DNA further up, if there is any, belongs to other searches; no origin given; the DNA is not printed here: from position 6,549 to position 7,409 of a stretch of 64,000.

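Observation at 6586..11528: Dedicated ECF importer of unknown specificity co-operonic with two tandem SAM hydroxide adenosyltransferase (DUF62) paralogues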

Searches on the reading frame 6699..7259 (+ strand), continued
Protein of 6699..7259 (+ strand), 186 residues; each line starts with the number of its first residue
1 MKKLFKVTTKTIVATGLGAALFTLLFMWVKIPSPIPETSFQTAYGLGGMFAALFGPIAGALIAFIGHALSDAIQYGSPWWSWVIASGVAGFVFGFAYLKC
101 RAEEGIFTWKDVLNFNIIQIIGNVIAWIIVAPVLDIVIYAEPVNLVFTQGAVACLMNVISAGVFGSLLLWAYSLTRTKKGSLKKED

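Call 60: find_encoding_contigs(protein=P0150, flank=6000, max_places=2)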
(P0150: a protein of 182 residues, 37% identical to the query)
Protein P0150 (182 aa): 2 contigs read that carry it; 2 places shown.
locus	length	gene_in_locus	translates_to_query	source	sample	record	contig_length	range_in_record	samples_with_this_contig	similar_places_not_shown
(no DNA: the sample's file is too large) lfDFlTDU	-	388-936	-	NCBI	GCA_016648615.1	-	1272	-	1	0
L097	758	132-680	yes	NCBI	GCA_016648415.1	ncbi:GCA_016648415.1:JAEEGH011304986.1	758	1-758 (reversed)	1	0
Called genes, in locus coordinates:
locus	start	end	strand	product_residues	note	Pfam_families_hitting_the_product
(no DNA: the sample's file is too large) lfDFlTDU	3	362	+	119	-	?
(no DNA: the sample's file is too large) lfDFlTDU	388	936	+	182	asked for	PF07155:ECF-ribofla_trS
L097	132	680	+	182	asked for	PF07155:ECF-ribofla_trS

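Call 70: find_related_loci(query=A3, collection=metagenome_contigs, flank=6000)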
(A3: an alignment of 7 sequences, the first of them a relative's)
Query A3 (186 aa) in metagenome_contigs; peptide patterns used: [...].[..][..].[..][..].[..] (x = any residue, [..] = any of these).
599 stretches matched a pattern (row limit reached: there are more); 588 encode a relative of the query (tblastn E <= 1e-3); the best 80 are kept; 80 distinct loci.
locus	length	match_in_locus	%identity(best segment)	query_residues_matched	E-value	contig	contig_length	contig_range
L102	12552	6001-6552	69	1-185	8e-85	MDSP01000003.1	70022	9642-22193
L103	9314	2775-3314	70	7-186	8e-83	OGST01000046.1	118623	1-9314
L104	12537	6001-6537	68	7-185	2e-80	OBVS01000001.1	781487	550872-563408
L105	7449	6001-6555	66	1-185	1e-80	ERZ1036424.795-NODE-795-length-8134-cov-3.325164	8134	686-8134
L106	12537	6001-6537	67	7-185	1e-79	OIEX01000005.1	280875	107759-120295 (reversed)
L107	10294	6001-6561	64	2-185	8e-78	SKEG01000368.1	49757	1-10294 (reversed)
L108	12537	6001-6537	65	7-185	1e-77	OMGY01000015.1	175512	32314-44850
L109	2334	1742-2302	64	2-185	3e-79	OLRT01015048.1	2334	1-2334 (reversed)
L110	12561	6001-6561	64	2-185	6e-77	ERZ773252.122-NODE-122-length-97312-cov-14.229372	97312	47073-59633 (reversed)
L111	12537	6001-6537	64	7-185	1e-76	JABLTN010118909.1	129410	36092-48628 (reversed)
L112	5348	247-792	60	4-185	4e-76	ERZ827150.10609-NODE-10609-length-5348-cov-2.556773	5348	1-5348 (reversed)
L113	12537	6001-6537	65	7-185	7e-74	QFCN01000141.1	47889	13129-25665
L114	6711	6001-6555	60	1-185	2e-73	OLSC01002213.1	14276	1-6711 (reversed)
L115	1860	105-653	60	4-186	4e-76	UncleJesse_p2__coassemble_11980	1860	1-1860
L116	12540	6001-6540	62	3-182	3e-73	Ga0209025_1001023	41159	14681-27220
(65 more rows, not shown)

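Call 88: predict_structure(alignment_id=A4)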
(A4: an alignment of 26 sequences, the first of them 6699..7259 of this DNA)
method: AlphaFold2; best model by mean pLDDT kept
length: 186 residues; sequences in the alignment: 26
mean_pLDDT: 92.2   pTM: 0.87
mean pLDDT of the five models: 92.2, 91.0, 90.4, 89.1, 85.5
residues with pLDDT >= 90: 155; 70-90: 23; 50-70: 7; < 50: 1
segments of 3 or more residues with pLDDT < 50: none
pLDDT, mean of each block of 10 residues (from residue 1): 77 96 95 83 96 96 98 95 98 94 92 97 98 96 94 95 97 87 55
secondary structure, 60 per line:
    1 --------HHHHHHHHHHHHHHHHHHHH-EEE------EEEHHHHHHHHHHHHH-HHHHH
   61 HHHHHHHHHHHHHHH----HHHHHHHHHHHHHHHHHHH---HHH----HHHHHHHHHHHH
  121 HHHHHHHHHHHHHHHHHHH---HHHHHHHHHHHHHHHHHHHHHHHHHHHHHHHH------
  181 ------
elements in order: H9-28 E30-32 E39-41 H42-54 H56-75 H80-98 H109-139 H143-174

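Call 90: fold_search(model_id=the predicted structure, library=pdb)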
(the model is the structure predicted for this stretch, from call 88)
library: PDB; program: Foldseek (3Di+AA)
matches with E <= 10: 355; with E <= 0.001: 2
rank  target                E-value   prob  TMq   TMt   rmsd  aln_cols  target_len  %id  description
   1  5kbw_A                2.8e-04  1.00  0.61  0.66   4.3       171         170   18  Crystal structure of TmRibU, the riboflavin-binding S subunit from the Thermotoga maritima ECF transporter (released 2016-06-29)
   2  9kym_D                3.3e-04  1.00  0.63  0.66   3.6       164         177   16  Folate ECF transporter affected by PFOS (released 2025-06-18)
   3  4z7f_A                1.1e-03  1.00  0.56  0.62   5.0       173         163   16  Crystal structure of FolT bound with folic acid (released 2015-07-29)
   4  5kbw_B                1.6e-03  1.00  0.53  0.56   5.4       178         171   17  Crystal structure of TmRibU, the riboflavin-binding S subunit from the Thermotoga maritima ECF transporter (released 2016-06-29)
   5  4dve_A                1.6e-03  1.00  0.53  0.52   5.4       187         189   16  Crystal structure at 2.1 A of the S-component for biotin from an ECF-type ABC transporter (released 2012-08-29)
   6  7nnt_C                2.2e-03  1.00  0.68  0.74   4.6       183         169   16  Cryo-EM structure of the folate-specific ECF transporter complex in DDM micelles (released 2021-08-18)
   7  4hzu_S                2.3e-03  1.00  0.59  0.66   4.4       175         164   16  Structure of a bacterial energy-coupling factor transporter (released 2013-04-17)
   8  5kc0                  2.5e-03  1.00  0.59  0.65   3.7       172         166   19  Crystal structure of TmRibU, hexagonal crystal form (released 2016-06-29)
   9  4z7f_D                2.7e-03  1.00  0.56  0.61   4.8       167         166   17  Crystal structure of FolT bound with folic acid (released 2015-07-29)
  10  5kc4_E                3.8e-03  1.00  0.56  0.62   4.6       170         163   16  Structure of TmRibU, orthorhombic crystal form (released 2016-06-29)
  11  5jsz_C                4.0e-03  1.00  0.58  0.64   4.7       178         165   16  Folate ECF transporter: apo state (released 2016-05-18)
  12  4huq_S                4.2e-03  1.00  0.64  0.71   3.3       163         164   16  Crystal Structure of a transporter (released 2013-04-17)
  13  5d0y_A                4.8e-03  1.00  0.57  0.67   4.5       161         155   15  Substrate bound S-component of folate ECF transporter (released 2016-04-06)
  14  4dve_C                5.5e-03  1.00  0.51  0.50   6.3       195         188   16  Crystal structure at 2.1 A of the S-component for biotin from an ECF-type ABC transporter (released 2012-08-29)
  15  4z7f_B                6.9e-03  1.00  0.54  0.59   4.9       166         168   17  Crystal structure of FolT bound with folic acid (released 2015-07-29)
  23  3p5n_A                3.7e-02  1.00  0.51  0.55   4.8       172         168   20  Structure and mechanism of the S component of a bacterial ECF transporter (released 2010-11-03)
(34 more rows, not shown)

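Call 91: search_protein_families(library=pfam, proteins=[P0166, P0172, P0208, P0246, P0270, P0153, P0142, P0200], max_evalue=0.001)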
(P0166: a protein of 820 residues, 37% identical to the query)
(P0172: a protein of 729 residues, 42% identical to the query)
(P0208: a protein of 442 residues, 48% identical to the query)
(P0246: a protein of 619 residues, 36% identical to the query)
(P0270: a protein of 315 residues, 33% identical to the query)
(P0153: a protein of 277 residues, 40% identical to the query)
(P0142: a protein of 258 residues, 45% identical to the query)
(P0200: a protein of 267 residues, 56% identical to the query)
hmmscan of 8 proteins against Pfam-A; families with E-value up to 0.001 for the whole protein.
P0166 (820 aa): 18 families
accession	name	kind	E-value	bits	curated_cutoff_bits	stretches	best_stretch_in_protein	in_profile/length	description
PF00005.33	ABC_tran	-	6.3e-64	215.1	25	2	558-703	2-137/137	ABC transporter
PF07155.17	ECF-ribofla_trS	-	1.3e-40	139.6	26.7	1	13-177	2-169/172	ECF-type riboflavin transporter, S component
PF13304.12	AAA_21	-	1.4e-18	68.5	27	1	651-738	213-303/304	AAA domain, putative AbiEii toxin, Type IV TA system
PF02463.25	SMC_N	-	7.6e-12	45.6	40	1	245-414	27-200/220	RecF/RecN/SMC N terminal domain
PF03193.22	RsgA_GTPase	-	2.4e-08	34.4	30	0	232-266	97-130/174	RsgA GTPase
PF13555.12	AAA_29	-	4.4e-08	33.2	27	0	237-259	17-39/61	P-loop containing region of AAA domain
PF13481.12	AAA_25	-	3.5e-06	27.2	27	0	219-260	11-51/195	AAA domain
PF01926.29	MMR_HSR1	-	7.9e-06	26.4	21.9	0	569-590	1-22/113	50S ribosome-binding GTPase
PF13401.12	AAA_22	-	1.6e-05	25.7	27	0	245-406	8-116/130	AAA domain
PF13521.12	AAA_28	-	1.8e-05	25.5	27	0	244-263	1-20/164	AAA domain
PF20703.3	nSTAND1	-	2.7e-05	24.4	27.1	1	238-339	29-95/379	Novel STAND NTPase 1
PF13476.12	AAA_23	-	5.8e-05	24.3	27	0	571-589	23-41/201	AAA domain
PF13558.12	SbcC_Walker_B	-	0.00017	22.2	27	0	371-398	62-89/90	SbcC/RAD50-like, Walker B motif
PF13671.12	AAA_33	-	0.00023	21.9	27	0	246-267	3-24/143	AAA domain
PF00004.35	AAA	-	0.00026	21.9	21.2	0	571-624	2-53/131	ATPase family associated with various cellular activities (AAA)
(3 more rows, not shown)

P0172 (729 aa): 2 families
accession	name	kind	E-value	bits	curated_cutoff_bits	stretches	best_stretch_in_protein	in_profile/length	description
PF07155.17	ECF-ribofla_trS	-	7e-32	111.2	26.7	1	16-175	12-172/172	ECF-type riboflavin transporter, S component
PF00211.25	Guanylate_cyc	-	7.7e-18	65.2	21.9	1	469-641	8-172/183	Adenylate and Guanylate cyclase catalytic domain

P0208 (442 aa): 2 families
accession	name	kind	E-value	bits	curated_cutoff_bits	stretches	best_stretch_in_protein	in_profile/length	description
PF07155.17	ECF-ribofla_trS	-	1.3e-21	77.7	26.7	1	332-431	71-172/172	ECF-type riboflavin transporter, S component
PF03717.20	PBP_dimer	-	1.8e-19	71.3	24.4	1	59-229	2-177/180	Penicillin-binding Protein dimerisation domain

P0246 (619 aa): 3 families
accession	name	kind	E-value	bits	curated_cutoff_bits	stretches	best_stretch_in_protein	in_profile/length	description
PF00015.26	MCPsignal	-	9.9e-29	100.8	34.6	1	402-566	10-167/172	Methyl-accepting chemotaxis protein (MCP) signalling domain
PF07155.17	ECF-ribofla_trS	-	1.1e-22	81.2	26.7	1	35-163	35-167/172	ECF-type riboflavin transporter, S component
PF00672.30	HAMP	-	2e-06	28.5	25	1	268-308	12-52/53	HAMP domain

P0270 (315 aa): 2 families
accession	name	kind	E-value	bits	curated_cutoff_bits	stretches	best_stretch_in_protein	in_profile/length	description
PF07155.17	ECF-ribofla_trS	-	2e-25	90.2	26.7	1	126-290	4-168/172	ECF-type riboflavin transporter, S component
PF07694.17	5TM-5TMR_LYT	-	1.1e-05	25.6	24.6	1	167-288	52-166/169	5TMR of 5TMR-LYT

P0153 (277 aa): 2 families
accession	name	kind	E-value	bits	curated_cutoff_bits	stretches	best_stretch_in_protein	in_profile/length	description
PF07155.17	ECF-ribofla_trS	-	1.6e-40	139.3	26.7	1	99-262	2-169/172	ECF-type riboflavin transporter, S component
PF12822.12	ECF_trnsprt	-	1.8e-05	25.2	30.7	1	102-260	1-161/169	ECF transporter, substrate-specific component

P0142 (258 aa): 2 families
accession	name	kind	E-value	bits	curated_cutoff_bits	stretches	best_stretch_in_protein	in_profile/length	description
PF07155.17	ECF-ribofla_trS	-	6.6e-44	150.4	26.7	1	80-247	2-172/172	ECF-type riboflavin transporter, S component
PF12822.12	ECF_trnsprt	-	8.8e-05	23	30.7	1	83-243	1-162/169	ECF transporter, substrate-specific component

P0200 (267 aa): 3 families
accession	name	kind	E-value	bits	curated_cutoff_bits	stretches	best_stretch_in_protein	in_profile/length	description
PF07155.17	ECF-ribofla_trS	-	2.1e-31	109.6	26.7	1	3-101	1-102/172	ECF-type riboflavin transporter, S component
PF01966.28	HD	-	6.4e-10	39.8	22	1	84-187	8-114/116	HD domain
PF12822.12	ECF_trnsprt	-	0.00012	22.6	30.7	1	7-97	1-93/169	ECF transporter, substrate-specific component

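Call 93: search_protein_families(library=padloc, proteins=[window:6699-7259:+], max_evalue=0.001)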
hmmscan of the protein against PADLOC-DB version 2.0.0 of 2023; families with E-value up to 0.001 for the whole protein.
window:6699-7259:+ (186 aa): 0 families
